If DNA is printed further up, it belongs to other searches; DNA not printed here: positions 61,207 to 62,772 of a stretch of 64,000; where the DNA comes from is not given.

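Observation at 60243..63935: Two tandem, divergent WaaA/GT30 paralogues coupled to neuC: candidate new sialyltransferase type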

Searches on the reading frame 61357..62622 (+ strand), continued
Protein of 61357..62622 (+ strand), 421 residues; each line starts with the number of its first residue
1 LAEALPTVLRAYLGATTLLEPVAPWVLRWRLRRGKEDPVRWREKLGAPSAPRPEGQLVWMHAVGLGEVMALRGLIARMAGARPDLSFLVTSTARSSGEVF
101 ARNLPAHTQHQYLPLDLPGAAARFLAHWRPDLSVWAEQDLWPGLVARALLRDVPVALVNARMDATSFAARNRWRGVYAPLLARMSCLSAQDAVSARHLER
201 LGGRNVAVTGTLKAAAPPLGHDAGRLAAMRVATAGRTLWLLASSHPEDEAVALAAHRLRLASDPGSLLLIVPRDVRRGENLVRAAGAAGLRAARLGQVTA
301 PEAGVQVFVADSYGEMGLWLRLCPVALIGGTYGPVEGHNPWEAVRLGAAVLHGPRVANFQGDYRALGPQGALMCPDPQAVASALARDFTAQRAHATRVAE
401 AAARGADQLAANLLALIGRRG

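Call 17: find_encoding_contigs(protein=P0030, flank=8000, max_places=2)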
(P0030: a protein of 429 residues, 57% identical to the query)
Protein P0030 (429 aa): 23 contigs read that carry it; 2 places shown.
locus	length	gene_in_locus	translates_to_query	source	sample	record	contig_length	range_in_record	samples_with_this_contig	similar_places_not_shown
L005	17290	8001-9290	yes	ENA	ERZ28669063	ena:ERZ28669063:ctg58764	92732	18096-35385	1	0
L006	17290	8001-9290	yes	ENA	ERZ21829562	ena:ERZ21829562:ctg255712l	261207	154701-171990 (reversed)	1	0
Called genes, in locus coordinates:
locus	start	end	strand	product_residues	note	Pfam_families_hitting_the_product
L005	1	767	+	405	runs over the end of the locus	PF07690:MFS_1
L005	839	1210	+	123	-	PF03050:DDE_Tnp_IS66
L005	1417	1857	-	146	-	PF01710:HTH_Tnp_IS630 (weak)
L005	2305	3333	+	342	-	PF03102:NeuB, PF08666:SAF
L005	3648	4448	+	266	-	PF05159:Capsule_synth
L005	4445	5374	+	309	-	PF01697:Glyco_transf_92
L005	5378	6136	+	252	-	PF04230:PS_pyruv_trans (weak)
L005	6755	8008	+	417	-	PF02350:Epimerase_2, PF13579:Glyco_trans_4_4 (faint)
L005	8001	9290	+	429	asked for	PF04413:Glycos_transf_N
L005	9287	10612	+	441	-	PF04413:Glycos_transf_N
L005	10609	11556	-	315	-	PF01408:GFO_IDH_MocA (faint), PF22725:GFO_IDH_MocA_C3 (weak)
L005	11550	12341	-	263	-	PF00106:adh_short, PF01370:Epimerase (weak), PF13561:adh_short_C2, PF16363:GDP_Man_Dehyd (weak)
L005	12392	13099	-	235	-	PF02348:CTP_transf_3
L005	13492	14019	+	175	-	PF03279:Lip_A_acyltrans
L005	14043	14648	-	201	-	PF00239:Resolvase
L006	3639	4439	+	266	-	PF05159:Capsule_synth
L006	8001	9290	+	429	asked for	PF04413:Glycos_transf_N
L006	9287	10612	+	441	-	PF04413:Glycos_transf_N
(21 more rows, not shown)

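Call 26: search_protein_families(library=ncbifam, proteins=[L002:13260-13970:-, L002:12555-13256:-, L003:10635-11426:-, L003:11419-12126:-, L003:12136-13068:-, L003:4522-5637:+, L003:5659-6810:+, L003:3497-4525:+], max_evalue=0.001)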
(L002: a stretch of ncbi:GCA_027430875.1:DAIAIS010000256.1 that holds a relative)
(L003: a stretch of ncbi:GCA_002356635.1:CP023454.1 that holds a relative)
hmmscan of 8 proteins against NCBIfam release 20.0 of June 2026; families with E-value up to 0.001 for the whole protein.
L002:13260-13970:- (236 aa): 4 families
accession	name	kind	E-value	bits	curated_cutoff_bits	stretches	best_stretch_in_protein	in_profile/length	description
TIGR03584.1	PseF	equivalog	6.4e-27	94.6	205.7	1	6-225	4-220/222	pseudaminic acid cytidylyltransferase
NF003950.0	PRK05450.1-3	subfamily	1.1e-10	41.3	234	1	4-158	5-159/248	3-deoxy-manno-octulosonate cytidylyltransferase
NF003952.0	PRK05450.1-5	subfamily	4.4e-09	35.8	193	1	3-63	4-64/250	3-deoxy-manno-octulosonate cytidylyltransferase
NF009905.0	PRK13368.1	subfamily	1e-06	28.3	255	1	5-62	6-63/243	3-deoxy-manno-octulosonate cytidylyltransferase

L002:12555-13256:- (233 aa): 0 families

L003:10635-11426:- (263 aa): 198 families (the best 25 are shown)
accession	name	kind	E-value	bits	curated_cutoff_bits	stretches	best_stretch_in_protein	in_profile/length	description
NF005067.0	PRK06484.1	equivalog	2.8e-39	135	713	1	4-261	6-252/524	short chain dehydrogenase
NF006619.0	PRK09186.1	equivalog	8.4e-38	130.4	255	1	4-261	1-255/256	oxidoreductase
NF009466.0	PRK12826.1-2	subfamily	3.6e-36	124.9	222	1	8-259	4-243/248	3-oxoacyl-ACP reductase FabG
NF005559.1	PRK07231.1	subfamily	5.3e-35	121.1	215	1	4-260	1-247/249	glucose 1-dehydrogenase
TIGR01829.1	AcAcCoA_reduct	subfamily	1.6e-33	116.3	302.1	1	10-260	3-240/242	acetoacetyl-CoA reductase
NF009464.0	PRK12824.1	subfamily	1.8e-33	116.2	269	1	8-260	3-242/245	3-oxoacyl-ACP reductase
TIGR01830.1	3oxo_ACP_reduc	equivalog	2.1e-33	116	297.75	1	11-260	2-238/239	3-oxoacyl-[acyl-carrier-protein] reductase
NF004198.0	PRK05653.1-3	equivalog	4.8e-33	114.6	296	1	3-260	3-246/248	3-oxoacyl-ACP reductase FabG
NF004197.0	PRK05653.1-1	equivalog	1.5e-32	113.2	332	1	1-260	1-246/249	3-oxoacyl-ACP reductase FabG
NF006132.0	PRK08277.1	subfamily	1.1e-31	110.3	281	1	2-262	5-276/280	D-mannonate oxidoreductase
NF005309.0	PRK06841.1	subfamily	3.8e-31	108.5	286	1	4-261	12-253/255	GolD/DthD family dehydrogenase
NF047923.1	pyridox_DH_SDR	equivalog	9.9e-31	107.1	325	1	6-260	2-240/243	pyridoxal 4-dehydrogenase, SDR-type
NF005853.0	PRK07774.1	equivalog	1.7e-30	106.2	303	1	4-260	3-246/250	SDR family oxidoreductase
NF006070.0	PRK08213.1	subfamily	3.6e-30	105.3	279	1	4-261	9-257/259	gluconate 5-dehydrogenase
NF009468.0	PRK12826.1-4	equivalog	2.2e-29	102.9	318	1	2-259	2-246/256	SDR family oxidoreductase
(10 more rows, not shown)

L003:11419-12126:- (235 aa): 5 families
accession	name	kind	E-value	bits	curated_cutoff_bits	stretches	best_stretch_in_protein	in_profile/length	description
TIGR03584.1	PseF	equivalog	1.3e-25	90.4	205.7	1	6-225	4-219/222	pseudaminic acid cytidylyltransferase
NF003950.0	PRK05450.1-3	subfamily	2.6e-08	33.5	234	1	5-64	6-65/248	3-deoxy-manno-octulosonate cytidylyltransferase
NF003952.0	PRK05450.1-5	subfamily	3e-08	33.1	193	1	3-137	4-130/250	3-deoxy-manno-octulosonate cytidylyltransferase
NF009905.0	PRK13368.1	subfamily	4.3e-06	26.2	255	1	6-66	7-67/243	3-deoxy-manno-octulosonate cytidylyltransferase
NF003948.0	PRK05450.1-1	equivalog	0.00024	20.4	281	1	6-66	10-69/248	3-deoxy-manno-octulosonate cytidylyltransferase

L003:12136-13068:- (310 aa): 2 families
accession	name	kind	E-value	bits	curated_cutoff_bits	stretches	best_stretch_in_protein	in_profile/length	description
TIGR04380.1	myo_inos_iolG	equivalog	1.4e-10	40.6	355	1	44-166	63-181/330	inositol 2-dehydrogenase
NF040723.1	UDP-GlcNAcDh_Arch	equivalog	7.9e-08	32.2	450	1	45-242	60-249/302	UDP-N-acetylglucosamine 3-dehydrogenase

L003:4522-5637:+ (371 aa): 1 family
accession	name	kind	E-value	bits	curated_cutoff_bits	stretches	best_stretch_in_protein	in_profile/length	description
NF050054.1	CapPschMdfirKpsS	equivalog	1.1e-06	28.3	600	1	264-344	302-378/390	capsule polysaccharide modification protein KpsS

L003:5659-6810:+ (383 aa): 0 families

L003:3497-4525:+ (342 aa): 2 families
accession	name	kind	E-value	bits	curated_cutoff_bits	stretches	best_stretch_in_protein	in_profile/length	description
TIGR03569.1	NeuB_NnaB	equivalog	1.7e-103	346.2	399.65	1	15-335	2-328/329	N-acetylneuraminate synthase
TIGR03586.1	PseI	equivalog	2e-66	224.4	340.25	1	14-336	2-327/327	pseudaminic acid synthase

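Call 29: search_dna_similar(query=window:61357-62622:+, collection=plasmids, mode=protein, max_rows=30)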
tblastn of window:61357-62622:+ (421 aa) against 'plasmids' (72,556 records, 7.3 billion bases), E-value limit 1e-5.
Records with a match: 32; places in all: 32; records where one place covers at least 80% of the query: 25.
Best place of each record, by identity: <60% 32.
By first word of the organism name: Sinorhizobium 5; Escherichia 4; Acinetobacter 4; Klebsiella 3; Shinella 2; Proteus 2; Neisseria 2; Bacteroides 2; Enterobacter 1; Aeromonas 1; and 6 more.
By predicted mobility (MOB-suite, as given by PLSDB): non-mobilizable 26; mobilizable 5; conjugative 1.
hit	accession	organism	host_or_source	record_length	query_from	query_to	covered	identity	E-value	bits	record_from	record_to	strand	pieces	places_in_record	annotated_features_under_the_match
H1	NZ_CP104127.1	Sinorhizobium sp. M103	Phaseolus vulgaris,cell ...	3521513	3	384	91%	35.5%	2e-47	181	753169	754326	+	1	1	none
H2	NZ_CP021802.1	Sinorhizobium meliloti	Medicago sativa,Single Cell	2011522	27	384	85%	36.5%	1e-47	182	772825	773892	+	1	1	none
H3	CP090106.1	Sinorhizobium meliloti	Medicago,Cell culture,Plant nodule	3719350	27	384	85%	36.5%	1e-47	182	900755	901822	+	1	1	waaA: lipid IV(A) 3-deoxy-D-manno-octulosonic acid transferase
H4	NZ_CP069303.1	Shinella sp. PSBB067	monoisolate,Minnesota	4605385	14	384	88%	35.0%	3e-41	163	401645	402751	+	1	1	none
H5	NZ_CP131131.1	Shinella zoogloeoides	isolate,Activated charcoal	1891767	19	384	87%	35.5%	3e-46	177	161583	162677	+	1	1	none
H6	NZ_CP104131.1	Sinorhizobium sp. K101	Phaseolus vulgaris,cell ...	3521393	49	371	77%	36.3%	4e-41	163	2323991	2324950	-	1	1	none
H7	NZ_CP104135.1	Sinorhizobium sp. C101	Phaseolus vulgaris,cell ...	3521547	49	371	77%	36.3%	4e-41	163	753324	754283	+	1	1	none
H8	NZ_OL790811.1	Proteus mirabilis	-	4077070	1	385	91%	29.3%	2e-33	140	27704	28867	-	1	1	none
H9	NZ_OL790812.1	Proteus mirabilis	-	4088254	1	385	91%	29.3%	2e-33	140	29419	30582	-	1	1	none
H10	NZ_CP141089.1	Escherichia coli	Homo sapiens,Infected Human Urine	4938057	12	360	83%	32.3%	2e-34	143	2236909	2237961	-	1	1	none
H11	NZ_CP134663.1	Escherichia coli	Larus michahellis,bacteria,cloaca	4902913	12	360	83%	32.3%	3e-34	142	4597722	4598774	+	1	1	none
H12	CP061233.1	Escherichia coli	Sheep,cell culture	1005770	12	360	83%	32.3%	4e-34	142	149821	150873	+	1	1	waaA: lipid IV(A) 3-deoxy-D-manno-octulosonic acid transferase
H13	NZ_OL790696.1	Escherichia coli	-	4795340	12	360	83%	32.3%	4e-34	142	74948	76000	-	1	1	none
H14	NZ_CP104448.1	Acinetobacter baumannii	Homo sapiens,sputum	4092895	12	382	88%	29.1%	3e-27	122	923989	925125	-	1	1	none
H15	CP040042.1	Acinetobacter baumannii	Homo sapiens,blood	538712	12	382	88%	29.1%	7e-27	120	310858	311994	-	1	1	3-deoxy-D-manno-octulosonic acid transferase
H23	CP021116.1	Aestuarium zhoushanense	pure culture,tidal flat sample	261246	3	386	91%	26.7%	1e-25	117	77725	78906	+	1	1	hypothetical protein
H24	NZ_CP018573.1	Marivivens sp. JLT3646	cell culture,shallow-sea hydrothermal ...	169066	8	384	90%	26.5%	5e-27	121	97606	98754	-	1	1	glycosyltransferase N-terminal domain-containing protein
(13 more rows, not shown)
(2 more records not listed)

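Call 31: get_annotated_region(hit=H3, flank=4000)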
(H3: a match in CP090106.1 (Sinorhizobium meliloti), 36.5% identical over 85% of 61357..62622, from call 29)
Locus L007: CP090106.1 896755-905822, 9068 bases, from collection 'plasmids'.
description: Sinorhizobium meliloti strain Ak57 plasmid pSymB, complete sequence
organism: Sinorhizobium meliloti (NCBI taxid 382)
taxonomy: Bacteria; Pseudomonadota; Alphaproteobacteria; Hyphomicrobiales; Rhizobiaceae; Sinorhizobium; Sinorhizobium meliloti
host: -; source: Medicago,Cell culture,Plant nodule; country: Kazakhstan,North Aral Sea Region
typing (MOB-suite, as given by PLSDB): non-mobilizable
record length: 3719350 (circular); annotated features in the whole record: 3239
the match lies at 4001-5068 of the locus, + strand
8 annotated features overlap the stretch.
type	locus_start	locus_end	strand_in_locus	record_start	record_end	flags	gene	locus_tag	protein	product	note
CDS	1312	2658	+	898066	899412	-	-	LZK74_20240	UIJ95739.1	TldD/PmbA family protein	-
CDS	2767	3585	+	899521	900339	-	-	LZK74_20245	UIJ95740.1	3'(2'),5'-bisphosphate nucleotidase CysQ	-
CDS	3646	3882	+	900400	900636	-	-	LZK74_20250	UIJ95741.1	DUF4170 domain-containing protein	-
CDS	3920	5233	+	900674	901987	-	waaA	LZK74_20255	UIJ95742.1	lipid IV(A) 3-deoxy-D-manno-octulosonic acid transferase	-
CDS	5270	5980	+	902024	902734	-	-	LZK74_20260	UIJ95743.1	HAD family hydrolase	-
CDS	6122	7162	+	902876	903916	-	lpxK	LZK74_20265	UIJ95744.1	tetraacyldisaccharide 4'-kinase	-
CDS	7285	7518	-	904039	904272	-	-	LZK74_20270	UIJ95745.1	DUF2093 domain-containing protein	-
CDS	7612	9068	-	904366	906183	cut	mutL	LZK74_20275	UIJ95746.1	DNA mismatch repair endonuclease MutL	-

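Call 32: get_annotated_region(hit=H23, flank=9000)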
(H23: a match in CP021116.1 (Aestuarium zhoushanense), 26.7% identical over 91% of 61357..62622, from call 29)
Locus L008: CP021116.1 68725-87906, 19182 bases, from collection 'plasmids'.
description: Aestuarium zhoushanense strain G7 plasmid unnamed2, complete sequence
organism: Aestuarium zhoushanense (NCBI taxid 2820523)
taxonomy: Bacteria; Pseudomonadota; Alphaproteobacteria; Rhodobacterales; Paracoccaceae; Aestuarium; Aestuarium zhoushanense
host: -; source: pure culture,tidal flat sample; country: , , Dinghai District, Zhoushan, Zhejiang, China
typing (MOB-suite, as given by PLSDB): non-mobilizable
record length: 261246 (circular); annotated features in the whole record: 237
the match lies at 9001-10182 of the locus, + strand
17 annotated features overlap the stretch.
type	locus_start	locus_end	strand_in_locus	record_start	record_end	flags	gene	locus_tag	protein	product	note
CDS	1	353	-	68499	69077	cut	-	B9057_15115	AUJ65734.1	hypothetical protein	-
CDS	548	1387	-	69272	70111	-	-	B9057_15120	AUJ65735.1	hypothetical protein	-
CDS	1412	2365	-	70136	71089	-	-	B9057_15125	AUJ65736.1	hypothetical protein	-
CDS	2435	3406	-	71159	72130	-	-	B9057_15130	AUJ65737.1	NAD-dependent dehydratase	-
CDS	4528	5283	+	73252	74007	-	-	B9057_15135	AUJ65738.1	hypothetical protein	-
CDS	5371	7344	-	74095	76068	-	-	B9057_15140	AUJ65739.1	hypothetical protein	-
CDS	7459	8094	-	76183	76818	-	-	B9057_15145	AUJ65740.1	hypothetical protein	-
CDS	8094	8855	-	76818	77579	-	-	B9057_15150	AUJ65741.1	3-deoxy-D-manno-octulosonate cytidylyltransferase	-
CDS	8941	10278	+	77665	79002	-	-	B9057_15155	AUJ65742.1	hypothetical protein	-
CDS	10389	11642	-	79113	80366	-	-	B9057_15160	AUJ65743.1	hypothetical protein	-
CDS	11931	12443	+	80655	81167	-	-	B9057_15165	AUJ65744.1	transcriptional activator RfaH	-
CDS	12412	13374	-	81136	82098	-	-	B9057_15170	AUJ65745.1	fructose-bisphosphatase class I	-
CDS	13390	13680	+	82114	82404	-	-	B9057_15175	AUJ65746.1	hypothetical protein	-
CDS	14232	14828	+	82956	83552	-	-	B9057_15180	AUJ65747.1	hypothetical protein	-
CDS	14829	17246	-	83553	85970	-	-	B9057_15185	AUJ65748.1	hypothetical protein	-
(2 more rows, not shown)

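Call 33: get_annotated_region(hit=H24, flank=9000)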
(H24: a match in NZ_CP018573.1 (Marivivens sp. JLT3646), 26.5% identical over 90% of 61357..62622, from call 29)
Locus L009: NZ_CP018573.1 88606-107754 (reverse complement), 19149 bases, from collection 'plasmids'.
description: Marivivens sp. JLT3646 plasmid unnamed, complete sequence
organism: Marivivens sp. JLT3646 (NCBI taxid 1920883)
taxonomy: Bacteria; Pseudomonadota; Alphaproteobacteria; Rhodobacterales; Paracoccaceae; Marivivens; Marivivens sp. JLT3646
host: -; source: cell culture,shallow-sea hydrothermal system; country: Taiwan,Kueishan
typing (MOB-suite, as given by PLSDB): non-mobilizable
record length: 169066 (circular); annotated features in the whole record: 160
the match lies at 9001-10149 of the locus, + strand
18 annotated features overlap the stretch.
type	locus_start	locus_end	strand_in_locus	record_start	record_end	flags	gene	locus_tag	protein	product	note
CDS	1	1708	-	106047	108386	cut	-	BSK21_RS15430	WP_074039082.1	LPS-assembly protein LptD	-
CDS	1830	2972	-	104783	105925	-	-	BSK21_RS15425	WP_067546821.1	MraY family glycosyltransferase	-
CDS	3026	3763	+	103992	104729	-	lptC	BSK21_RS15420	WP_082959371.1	LPS export ABC transporter periplasmic protein LptC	-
CDS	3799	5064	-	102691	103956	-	-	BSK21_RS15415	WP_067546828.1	O-antigen ligase family protein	-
CDS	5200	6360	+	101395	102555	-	-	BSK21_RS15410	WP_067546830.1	hypothetical protein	-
CDS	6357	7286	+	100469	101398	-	-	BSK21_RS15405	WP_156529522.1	glycosyltransferase family 92 protein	-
CDS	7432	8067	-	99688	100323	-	-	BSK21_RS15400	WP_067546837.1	HAD-IA family hydrolase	GO:0008152 - metabolic process [Evidence IEA]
CDS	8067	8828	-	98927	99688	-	kdsB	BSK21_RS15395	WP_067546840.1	3-deoxy-manno-octulosonate cytidylyltransferase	GO:0009244 - lipopolysaccharide core region biosynthetic process [Evidence IEA]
CDS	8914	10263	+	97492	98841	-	-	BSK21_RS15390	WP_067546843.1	glycosyltransferase N-terminal domain-containing protein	-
CDS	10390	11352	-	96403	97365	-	-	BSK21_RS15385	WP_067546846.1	class 1 fructose-bisphosphatase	GO:0005975 - carbohydrate metabolic process [Evidence IEA]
CDS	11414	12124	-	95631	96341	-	-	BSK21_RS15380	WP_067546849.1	hypothetical protein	-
CDS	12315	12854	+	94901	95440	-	-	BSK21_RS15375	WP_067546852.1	LuxR C-terminal-related transcriptional regulator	GO:0006355 - regulation of DNA-templated transcription [Evidence IEA]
CDS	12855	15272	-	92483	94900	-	-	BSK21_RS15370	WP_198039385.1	ATP-binding protein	-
CDS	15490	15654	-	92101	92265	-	-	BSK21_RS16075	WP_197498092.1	hypothetical protein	-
CDS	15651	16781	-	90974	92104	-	-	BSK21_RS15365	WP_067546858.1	YeeE/YedE family protein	-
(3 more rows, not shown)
